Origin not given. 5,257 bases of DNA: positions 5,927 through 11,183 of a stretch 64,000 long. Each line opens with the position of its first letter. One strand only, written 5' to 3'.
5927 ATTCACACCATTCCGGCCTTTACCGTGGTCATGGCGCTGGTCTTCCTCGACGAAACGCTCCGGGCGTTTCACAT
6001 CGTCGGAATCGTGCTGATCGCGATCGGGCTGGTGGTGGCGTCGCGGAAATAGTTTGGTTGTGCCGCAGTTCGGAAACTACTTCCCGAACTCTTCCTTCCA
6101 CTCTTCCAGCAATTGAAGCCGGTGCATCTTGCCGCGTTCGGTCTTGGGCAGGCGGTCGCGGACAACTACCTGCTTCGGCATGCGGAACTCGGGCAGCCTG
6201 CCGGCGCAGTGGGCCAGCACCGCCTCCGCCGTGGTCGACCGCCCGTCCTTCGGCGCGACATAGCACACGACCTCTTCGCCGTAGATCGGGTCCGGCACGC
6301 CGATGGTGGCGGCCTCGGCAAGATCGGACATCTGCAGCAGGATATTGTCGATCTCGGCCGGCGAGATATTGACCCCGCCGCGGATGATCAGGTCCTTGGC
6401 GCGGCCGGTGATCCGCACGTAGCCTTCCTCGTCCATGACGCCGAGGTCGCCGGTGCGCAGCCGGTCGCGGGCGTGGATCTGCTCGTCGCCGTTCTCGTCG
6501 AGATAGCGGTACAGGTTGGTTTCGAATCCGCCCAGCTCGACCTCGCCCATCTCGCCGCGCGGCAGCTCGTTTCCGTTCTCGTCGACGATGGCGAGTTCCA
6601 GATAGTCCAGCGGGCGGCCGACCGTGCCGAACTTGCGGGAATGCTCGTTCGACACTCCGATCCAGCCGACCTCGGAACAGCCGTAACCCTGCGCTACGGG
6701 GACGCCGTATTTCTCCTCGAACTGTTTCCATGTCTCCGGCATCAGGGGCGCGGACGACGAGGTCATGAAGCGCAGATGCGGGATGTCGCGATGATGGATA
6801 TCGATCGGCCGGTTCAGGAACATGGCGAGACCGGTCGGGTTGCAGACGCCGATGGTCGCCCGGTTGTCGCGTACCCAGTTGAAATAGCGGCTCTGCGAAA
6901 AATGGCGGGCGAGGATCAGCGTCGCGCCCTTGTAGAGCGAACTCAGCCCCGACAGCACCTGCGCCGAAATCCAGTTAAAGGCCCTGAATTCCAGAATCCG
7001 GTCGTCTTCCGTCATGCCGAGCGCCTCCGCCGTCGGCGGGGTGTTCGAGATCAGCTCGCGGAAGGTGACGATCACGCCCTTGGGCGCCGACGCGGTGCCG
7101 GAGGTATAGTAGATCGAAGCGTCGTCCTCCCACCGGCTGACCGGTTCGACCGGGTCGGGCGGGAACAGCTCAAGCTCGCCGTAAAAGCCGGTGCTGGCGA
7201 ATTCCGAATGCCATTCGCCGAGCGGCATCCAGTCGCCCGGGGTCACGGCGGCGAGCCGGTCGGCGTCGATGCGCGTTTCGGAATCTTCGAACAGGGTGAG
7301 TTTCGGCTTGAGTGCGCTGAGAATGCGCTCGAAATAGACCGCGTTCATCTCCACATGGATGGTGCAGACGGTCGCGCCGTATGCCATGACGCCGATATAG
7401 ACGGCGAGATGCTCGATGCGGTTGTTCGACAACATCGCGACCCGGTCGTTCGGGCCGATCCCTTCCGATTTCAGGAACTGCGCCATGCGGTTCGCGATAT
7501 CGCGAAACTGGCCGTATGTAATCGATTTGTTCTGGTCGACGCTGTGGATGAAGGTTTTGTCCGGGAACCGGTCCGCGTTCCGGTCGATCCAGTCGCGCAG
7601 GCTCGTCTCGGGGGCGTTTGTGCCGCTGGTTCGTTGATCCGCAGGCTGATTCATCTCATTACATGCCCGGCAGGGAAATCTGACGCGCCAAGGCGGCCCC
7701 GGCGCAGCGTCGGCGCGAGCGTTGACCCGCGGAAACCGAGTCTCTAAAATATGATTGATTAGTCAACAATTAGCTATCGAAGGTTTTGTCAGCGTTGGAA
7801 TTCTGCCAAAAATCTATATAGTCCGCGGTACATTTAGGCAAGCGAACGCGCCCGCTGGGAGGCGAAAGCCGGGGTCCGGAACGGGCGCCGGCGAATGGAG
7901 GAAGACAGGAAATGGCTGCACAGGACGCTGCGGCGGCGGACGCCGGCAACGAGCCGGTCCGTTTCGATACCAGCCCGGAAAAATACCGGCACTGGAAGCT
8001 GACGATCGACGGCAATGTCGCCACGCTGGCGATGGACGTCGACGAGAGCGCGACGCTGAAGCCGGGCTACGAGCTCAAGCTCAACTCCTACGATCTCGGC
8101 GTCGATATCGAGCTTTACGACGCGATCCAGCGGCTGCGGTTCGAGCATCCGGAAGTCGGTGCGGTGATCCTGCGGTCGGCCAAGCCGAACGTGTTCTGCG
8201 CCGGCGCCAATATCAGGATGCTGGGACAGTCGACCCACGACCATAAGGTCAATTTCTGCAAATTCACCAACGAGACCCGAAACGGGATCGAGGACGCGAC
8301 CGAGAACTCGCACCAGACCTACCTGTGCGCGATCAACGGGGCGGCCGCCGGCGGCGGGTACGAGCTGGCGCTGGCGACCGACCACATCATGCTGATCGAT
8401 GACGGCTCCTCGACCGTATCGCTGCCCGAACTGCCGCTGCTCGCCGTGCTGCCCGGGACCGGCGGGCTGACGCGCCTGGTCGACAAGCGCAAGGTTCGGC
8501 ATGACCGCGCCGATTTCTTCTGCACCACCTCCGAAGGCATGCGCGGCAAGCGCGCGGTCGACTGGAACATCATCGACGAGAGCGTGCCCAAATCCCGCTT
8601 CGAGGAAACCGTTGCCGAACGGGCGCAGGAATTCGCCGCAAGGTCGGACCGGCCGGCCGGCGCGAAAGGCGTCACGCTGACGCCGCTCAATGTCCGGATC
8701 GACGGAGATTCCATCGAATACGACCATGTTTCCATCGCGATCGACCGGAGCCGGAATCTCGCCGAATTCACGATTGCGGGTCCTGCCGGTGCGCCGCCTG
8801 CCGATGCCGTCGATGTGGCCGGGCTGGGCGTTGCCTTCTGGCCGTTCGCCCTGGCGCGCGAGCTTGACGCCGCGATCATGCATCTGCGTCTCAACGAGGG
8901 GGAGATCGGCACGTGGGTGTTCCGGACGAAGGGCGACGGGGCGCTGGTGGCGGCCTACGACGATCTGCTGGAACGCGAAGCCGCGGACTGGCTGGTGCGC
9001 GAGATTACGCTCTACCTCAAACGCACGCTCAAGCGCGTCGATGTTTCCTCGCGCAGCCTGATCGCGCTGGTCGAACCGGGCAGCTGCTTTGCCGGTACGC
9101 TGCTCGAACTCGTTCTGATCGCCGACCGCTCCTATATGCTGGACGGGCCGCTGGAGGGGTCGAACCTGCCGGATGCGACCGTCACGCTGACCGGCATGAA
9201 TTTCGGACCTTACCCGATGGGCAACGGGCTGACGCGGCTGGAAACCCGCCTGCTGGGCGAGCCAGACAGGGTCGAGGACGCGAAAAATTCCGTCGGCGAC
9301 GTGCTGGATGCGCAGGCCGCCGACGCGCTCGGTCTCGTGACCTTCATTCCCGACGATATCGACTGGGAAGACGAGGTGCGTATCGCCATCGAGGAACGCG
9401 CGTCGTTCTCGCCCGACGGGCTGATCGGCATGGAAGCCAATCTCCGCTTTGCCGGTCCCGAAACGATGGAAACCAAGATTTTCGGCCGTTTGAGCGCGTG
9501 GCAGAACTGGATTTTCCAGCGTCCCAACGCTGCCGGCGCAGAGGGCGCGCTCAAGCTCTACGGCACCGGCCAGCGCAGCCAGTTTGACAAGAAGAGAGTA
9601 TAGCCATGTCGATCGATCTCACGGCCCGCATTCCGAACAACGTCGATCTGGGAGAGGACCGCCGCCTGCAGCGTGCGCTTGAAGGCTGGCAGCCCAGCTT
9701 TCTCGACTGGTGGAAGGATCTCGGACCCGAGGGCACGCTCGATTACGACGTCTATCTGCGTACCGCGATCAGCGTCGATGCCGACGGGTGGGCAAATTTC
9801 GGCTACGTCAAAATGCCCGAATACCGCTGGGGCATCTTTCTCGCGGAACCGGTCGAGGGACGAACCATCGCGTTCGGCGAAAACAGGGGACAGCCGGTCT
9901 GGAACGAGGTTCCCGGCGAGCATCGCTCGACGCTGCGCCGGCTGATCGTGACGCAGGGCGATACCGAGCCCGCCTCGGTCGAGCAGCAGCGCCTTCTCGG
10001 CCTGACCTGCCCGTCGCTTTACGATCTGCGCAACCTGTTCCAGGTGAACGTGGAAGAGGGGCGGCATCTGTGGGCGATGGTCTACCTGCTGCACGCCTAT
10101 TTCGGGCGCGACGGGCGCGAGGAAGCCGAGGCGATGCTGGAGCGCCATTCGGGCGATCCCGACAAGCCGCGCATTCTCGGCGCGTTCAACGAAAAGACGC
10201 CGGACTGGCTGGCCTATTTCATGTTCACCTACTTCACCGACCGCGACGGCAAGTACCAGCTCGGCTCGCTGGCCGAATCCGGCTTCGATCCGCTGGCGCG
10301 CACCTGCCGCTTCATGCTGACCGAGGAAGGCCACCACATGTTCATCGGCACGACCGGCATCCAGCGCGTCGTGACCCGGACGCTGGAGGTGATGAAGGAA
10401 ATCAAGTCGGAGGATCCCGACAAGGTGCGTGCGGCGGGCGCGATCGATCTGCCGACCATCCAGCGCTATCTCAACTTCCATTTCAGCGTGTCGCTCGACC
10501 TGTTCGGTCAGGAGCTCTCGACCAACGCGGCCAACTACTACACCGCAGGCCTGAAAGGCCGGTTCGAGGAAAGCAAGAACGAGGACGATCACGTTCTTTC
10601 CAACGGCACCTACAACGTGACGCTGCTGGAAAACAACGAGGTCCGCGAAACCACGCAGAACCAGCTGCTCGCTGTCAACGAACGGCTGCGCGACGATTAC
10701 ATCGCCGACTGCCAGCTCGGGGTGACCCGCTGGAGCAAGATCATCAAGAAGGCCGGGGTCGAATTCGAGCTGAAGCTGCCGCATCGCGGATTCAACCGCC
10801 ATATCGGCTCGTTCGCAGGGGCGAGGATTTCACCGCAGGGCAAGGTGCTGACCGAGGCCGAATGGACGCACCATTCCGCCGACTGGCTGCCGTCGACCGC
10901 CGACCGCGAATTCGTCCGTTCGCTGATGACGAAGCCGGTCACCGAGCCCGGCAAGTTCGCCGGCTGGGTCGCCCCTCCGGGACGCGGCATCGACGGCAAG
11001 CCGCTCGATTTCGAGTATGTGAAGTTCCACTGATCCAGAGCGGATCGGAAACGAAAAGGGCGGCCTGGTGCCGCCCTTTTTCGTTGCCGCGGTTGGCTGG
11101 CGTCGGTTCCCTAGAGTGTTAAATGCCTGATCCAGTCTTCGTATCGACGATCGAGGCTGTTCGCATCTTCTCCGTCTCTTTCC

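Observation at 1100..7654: AAC(3)-like acetyltransferase plus terpene-cyclase-like toroid operon beside twin acyl-AMP ligases flanking a DMT exporter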

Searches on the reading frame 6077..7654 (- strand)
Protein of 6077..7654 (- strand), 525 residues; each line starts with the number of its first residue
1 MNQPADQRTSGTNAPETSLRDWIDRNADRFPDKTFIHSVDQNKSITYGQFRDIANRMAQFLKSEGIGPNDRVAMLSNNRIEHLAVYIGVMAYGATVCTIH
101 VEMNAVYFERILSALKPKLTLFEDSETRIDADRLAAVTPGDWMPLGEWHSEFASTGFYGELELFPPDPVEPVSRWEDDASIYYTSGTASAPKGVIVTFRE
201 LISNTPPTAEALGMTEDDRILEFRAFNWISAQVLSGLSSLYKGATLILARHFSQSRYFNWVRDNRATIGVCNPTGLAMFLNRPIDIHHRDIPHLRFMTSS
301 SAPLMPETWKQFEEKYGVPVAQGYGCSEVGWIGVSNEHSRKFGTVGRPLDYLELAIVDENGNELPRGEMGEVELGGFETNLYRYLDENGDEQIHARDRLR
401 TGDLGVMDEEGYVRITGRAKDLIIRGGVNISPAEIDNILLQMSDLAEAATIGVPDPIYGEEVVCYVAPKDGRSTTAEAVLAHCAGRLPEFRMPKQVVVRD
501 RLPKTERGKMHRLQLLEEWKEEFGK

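Call 3: search_protein_families(library=pfam, proteins=[window:6077-7654:-], max_evalue=0.01)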
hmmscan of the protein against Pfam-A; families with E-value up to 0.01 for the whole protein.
window:6077-7654:- (525 aa): 2 families
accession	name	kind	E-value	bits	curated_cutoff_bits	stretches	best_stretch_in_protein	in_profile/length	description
PF00501.34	AMP-binding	-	9.4e-63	212.7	29.9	1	24-376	2-376/384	AMP-binding enzyme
PF13193.12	AMP-binding_C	-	4.6e-18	66.3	24.5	1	434-509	1-76/76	AMP-binding enzyme C-terminal domain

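Call 5: search_protein_families(library=ncbifam, proteins=[window:6077-7654:-], max_evalue=0.001)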
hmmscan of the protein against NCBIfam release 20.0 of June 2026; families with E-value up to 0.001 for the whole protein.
window:6077-7654:- (525 aa): 108 families (the best 25 are shown)
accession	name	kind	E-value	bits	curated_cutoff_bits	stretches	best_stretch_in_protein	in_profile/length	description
NF004837.0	PRK06187.1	subfamily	2.2e-96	323.2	476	1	17-521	8-524/531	long-chain-fatty-acid--CoA ligase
NF005702.0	PRK07514.1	subfamily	6.8e-75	252.3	558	1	21-523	7-504/506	malonyl-CoA synthase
NF006182.0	PRK08316.1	subfamily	7e-74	249.2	663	1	13-522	7-520/523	fatty acyl-CoA synthetase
NF009233.0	PRK12583.1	subfamily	9e-71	238.9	832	2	176-518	201-549/558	fatty acid CoA ligase family protein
NF004808.0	PRK06155.1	equivalog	4.7e-70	236.4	722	1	14-517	18-520/542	ATP-dependent acyl-CoA ligase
NF005714.0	PRK07529.1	subfamily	1.2e-65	222.1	632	2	175-516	217-573/640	acyl-CoA synthetase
NF005801.1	PRK07656.1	equivalog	1.5e-63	215.2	657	1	21-514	5-498/500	FadD3 family acyl-CoA ligase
NF004797.0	PRK06145.1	equivalog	1.2e-62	211.9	850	1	19-519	4-495/499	acyl-CoA synthetase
NF004511.1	PRK05852.1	equivalog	3.3e-62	210.8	650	1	20-517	2-502/505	FadD7 family fatty acid--CoA ligase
NF005307.0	PRK06839.1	equivalog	3.5e-61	207.4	748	2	179-520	152-494/496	o-succinylbenzoate--CoA ligase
NF052269.1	Staph_lig_FadD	equivalog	6.8e-59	199.5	650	1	21-521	4-495/499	long-chain-fatty-acid--CoA ligase FadD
NF004114.0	PRK05605.1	equivalog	4.7e-58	196.9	766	2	174-518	219-568/575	long-chain-fatty-acid--CoA ligase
NF005947.1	PRK08008.1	equivalog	1.5e-57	195.4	651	1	175-514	173-516/518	crotonobetaine/carnitine-CoA ligase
NF004758.0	PRK06087.1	equivalog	1.5e-57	195.2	736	2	176-521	188-537/548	medium-chain fatty-acid--CoA ligase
NF006181.0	PRK08314.1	subfamily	5.9e-57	193.2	705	2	174-519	202-554/563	long-chain-fatty-acid--CoA ligase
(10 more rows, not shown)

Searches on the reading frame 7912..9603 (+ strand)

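Call 3: search_protein_families(library=pfam, proteins=[window:7912-9603:+], max_evalue=0.01)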
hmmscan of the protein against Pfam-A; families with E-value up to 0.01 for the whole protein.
window:7912-9603:+ (563 aa): 2 families
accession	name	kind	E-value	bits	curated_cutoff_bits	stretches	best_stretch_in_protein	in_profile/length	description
PF00378.25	ECH_1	-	1.5e-23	83.9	27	1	57-245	17-194/251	Enoyl-CoA hydratase/isomerase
PF16113.10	ECH_2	-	1.1e-11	45.2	27.2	1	56-236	11-183/335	Enoyl-CoA hydratase/isomerase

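Call 5: search_protein_families(library=ncbifam, proteins=[window:7912-9603:+], max_evalue=0.001)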
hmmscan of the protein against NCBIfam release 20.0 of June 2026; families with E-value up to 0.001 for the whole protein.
window:7912-9603:+ (563 aa): 61 families (the best 25 are shown)
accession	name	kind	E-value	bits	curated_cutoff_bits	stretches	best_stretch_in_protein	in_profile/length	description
TIGR03222.1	benzo_boxC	equivalog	1.2e-277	922.1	712.3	1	16-563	1-548/548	2,3-epoxybenzoyl-CoA dihydrolase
NF008363.0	PRK11154.1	equivalog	3.4e-24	85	869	1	33-243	13-207/708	fatty acid oxidation complex subunit alpha FadJ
NF005802.0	PRK07657.1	equivalog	4.1e-20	72.4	363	1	58-244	26-202/260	enoyl-CoA hydratase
TIGR02440.1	FadJ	equivalog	2.3e-18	65.9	968.45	1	58-241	24-200/699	fatty acid oxidation complex subunit alpha FadJ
TIGR02441.1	fa_ox_alpha_mit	equivalog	6.6e-18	64.1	964.65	1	26-223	13-194/737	fatty acid oxidation complex subunit alpha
NF005803.0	PRK07658.1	equivalog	7.3e-17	61.6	313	1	79-247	43-202/257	enoyl-CoA hydratase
NF008727.0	PRK11730.1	equivalog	3.8e-16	58.6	870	1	44-238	15-201/717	fatty acid oxidation complex subunit alpha FadB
NF042430.2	EnCoAhydt_DpgD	equivalog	5.2e-15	55.6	400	1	57-240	18-196/258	enoyl-CoA-hydratase DpgD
NF051848.1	EnCoAHydtEchA19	equivalog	5.8e-15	55.5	400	1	59-245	23-201/258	enoyl-CoA hydratase EchA19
NF004840.0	PRK06190.1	equivalog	1.8e-14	54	253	1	67-244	35-201/260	enoyl-CoA hydratase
NF006699.0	PRK09245.1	subfamily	6.5e-14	51.8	354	1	67-245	35-209/266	crotonase/enoyl-CoA hydratase family protein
TIGR02280.1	PaaB1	equivalog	8.1e-14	51.8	345.15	1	56-247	19-201/256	2-(1,2-epoxy-1,2-dihydrophenyl)acetyl-CoA isomerase PaaG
NF004635.0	PRK05981.1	equivalog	1.2e-13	51.2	351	1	24-243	2-207/266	enoyl-CoA hydratase/isomerase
NF002936.2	PRK03580.1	equivalog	6.1e-13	48.7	500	1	58-243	24-198/261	crotonobetainyl-CoA hydratase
NF046063.1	oxepin_alt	equivalog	1.2e-12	47.9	300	1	78-247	41-203/254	oxepin-CoA hydrolase, alternative type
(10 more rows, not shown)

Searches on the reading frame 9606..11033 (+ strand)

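Call 5: search_protein_families(library=ncbifam, proteins=[window:9606-11033:+], max_evalue=0.001)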
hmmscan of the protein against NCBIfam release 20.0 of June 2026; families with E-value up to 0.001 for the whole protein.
window:9606-11033:+ (475 aa): 1 family
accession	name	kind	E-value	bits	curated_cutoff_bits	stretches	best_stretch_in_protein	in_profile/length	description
TIGR03225.1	benzo_boxB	equivalog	1e-251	835.7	499.1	1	4-474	2-471/471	benzoyl-CoA 2,3-epoxidase subunit BoxB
